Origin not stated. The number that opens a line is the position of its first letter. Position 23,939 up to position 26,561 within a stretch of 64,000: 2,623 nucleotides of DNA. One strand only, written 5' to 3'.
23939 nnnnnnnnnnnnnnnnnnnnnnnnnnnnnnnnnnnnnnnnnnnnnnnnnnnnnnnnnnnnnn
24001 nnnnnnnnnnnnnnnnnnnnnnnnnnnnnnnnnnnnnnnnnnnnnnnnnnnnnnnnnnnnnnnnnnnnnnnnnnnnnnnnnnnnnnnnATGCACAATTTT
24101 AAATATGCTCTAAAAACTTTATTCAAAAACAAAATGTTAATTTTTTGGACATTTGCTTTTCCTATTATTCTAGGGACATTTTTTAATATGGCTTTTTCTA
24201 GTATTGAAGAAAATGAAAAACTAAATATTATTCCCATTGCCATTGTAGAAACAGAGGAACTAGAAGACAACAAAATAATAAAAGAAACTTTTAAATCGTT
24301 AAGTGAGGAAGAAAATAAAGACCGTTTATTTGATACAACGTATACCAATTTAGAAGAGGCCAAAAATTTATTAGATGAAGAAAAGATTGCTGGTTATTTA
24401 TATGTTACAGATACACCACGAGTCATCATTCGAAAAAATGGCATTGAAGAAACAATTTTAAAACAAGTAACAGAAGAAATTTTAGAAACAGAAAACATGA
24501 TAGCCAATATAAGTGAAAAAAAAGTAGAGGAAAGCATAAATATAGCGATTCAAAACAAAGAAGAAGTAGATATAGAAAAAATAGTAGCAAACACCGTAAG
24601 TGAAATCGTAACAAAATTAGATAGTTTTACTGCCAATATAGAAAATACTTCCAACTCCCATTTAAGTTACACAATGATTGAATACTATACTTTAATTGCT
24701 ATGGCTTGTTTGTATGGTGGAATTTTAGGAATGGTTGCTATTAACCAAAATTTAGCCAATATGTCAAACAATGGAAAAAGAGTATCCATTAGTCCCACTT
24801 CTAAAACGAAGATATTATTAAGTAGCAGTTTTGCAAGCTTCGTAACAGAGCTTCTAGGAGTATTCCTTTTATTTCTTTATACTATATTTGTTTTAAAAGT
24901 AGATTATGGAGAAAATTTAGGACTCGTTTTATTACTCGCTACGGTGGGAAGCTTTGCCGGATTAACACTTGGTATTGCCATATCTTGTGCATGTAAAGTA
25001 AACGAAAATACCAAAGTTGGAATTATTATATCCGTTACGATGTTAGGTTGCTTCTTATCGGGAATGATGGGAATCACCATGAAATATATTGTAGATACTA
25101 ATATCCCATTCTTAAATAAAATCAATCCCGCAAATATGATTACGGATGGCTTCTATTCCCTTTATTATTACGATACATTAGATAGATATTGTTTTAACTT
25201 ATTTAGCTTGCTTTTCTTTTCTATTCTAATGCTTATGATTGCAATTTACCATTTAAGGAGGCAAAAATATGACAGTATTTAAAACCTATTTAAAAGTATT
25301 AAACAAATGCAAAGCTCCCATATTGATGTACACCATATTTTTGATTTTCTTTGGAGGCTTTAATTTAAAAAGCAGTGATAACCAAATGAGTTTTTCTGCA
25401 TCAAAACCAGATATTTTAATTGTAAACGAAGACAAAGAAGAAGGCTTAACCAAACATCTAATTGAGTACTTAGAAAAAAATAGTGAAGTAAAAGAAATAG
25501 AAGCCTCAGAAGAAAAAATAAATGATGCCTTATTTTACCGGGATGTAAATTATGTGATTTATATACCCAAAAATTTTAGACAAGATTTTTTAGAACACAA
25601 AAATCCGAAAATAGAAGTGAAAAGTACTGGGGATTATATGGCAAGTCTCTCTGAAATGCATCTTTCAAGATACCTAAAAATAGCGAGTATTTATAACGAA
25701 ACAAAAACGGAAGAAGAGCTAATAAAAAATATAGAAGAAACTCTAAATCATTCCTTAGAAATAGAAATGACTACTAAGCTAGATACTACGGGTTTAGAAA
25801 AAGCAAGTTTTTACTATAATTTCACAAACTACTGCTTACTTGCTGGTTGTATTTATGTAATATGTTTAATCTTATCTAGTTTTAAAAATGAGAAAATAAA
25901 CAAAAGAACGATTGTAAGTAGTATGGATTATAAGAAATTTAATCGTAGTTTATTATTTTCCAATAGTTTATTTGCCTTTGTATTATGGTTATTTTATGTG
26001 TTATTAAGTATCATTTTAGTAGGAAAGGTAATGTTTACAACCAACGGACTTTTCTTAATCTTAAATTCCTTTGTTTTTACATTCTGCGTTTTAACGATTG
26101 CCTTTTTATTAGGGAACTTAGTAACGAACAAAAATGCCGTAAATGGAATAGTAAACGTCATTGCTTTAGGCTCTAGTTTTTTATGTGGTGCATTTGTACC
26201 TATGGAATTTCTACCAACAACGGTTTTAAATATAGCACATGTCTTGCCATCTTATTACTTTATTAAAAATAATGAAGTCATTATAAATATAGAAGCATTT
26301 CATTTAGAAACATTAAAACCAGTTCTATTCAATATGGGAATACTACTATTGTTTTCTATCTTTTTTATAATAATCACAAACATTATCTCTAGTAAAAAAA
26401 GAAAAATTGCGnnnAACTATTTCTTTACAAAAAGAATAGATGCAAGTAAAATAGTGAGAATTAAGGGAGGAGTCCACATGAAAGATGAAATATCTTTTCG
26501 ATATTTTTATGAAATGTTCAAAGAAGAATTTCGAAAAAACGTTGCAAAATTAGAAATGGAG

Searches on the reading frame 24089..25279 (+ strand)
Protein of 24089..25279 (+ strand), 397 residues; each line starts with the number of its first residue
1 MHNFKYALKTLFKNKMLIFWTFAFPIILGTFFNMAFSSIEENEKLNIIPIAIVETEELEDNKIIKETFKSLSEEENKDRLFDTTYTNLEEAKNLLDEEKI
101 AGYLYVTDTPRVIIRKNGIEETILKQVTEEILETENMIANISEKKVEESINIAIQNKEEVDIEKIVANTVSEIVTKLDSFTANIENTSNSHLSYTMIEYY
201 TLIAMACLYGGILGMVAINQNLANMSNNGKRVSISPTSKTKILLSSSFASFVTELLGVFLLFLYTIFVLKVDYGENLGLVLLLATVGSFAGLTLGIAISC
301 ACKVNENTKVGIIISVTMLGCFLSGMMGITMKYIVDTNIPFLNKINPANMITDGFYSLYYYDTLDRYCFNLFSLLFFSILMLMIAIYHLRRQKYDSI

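Call 65: search_protein_families(library=pfam, proteins=[window:24089-25279:+], max_evalue=0.001)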
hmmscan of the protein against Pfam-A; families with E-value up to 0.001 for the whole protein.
window:24089-25279:+ (397 aa): 3 families
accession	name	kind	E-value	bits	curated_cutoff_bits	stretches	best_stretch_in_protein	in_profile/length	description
PF12698.13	ABC2_membrane_3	-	8.3e-37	127.5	31.6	1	15-387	1-347/347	ABC-2 family transporter protein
PF01061.29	ABC2_membrane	-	5.5e-06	26.5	26.9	1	198-358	50-209/211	ABC-2 type transporter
PF06781.17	CrgA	-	0.00017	22.1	24.8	1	303-351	24-72/89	Cell division protein CrgA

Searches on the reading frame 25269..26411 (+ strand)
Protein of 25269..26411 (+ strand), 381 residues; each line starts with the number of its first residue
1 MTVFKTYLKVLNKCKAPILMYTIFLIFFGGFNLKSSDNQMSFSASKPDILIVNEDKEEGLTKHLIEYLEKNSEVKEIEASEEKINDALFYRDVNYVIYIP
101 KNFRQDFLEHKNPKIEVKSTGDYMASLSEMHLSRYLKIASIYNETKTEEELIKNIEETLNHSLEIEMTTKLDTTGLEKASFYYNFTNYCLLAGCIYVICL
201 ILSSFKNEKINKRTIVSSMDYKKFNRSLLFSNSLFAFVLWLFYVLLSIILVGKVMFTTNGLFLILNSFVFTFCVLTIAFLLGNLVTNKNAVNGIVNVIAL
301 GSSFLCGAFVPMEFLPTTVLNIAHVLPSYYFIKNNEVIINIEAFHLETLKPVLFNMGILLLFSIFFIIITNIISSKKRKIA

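Call 65: search_protein_families(library=pfam, proteins=[window:25269-26411:+], max_evalue=0.001)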
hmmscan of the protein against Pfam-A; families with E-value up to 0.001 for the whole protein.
window:25269-26411:+ (381 aa): 2 families
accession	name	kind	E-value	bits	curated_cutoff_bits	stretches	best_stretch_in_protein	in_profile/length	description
PF12698.13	ABC2_membrane_3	-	8.3e-34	117.6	31.6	1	19-370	8-345/347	ABC-2 family transporter protein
PF01061.29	ABC2_membrane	-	3e-06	27.4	26.9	1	202-333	72-204/211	ABC-2 type transporter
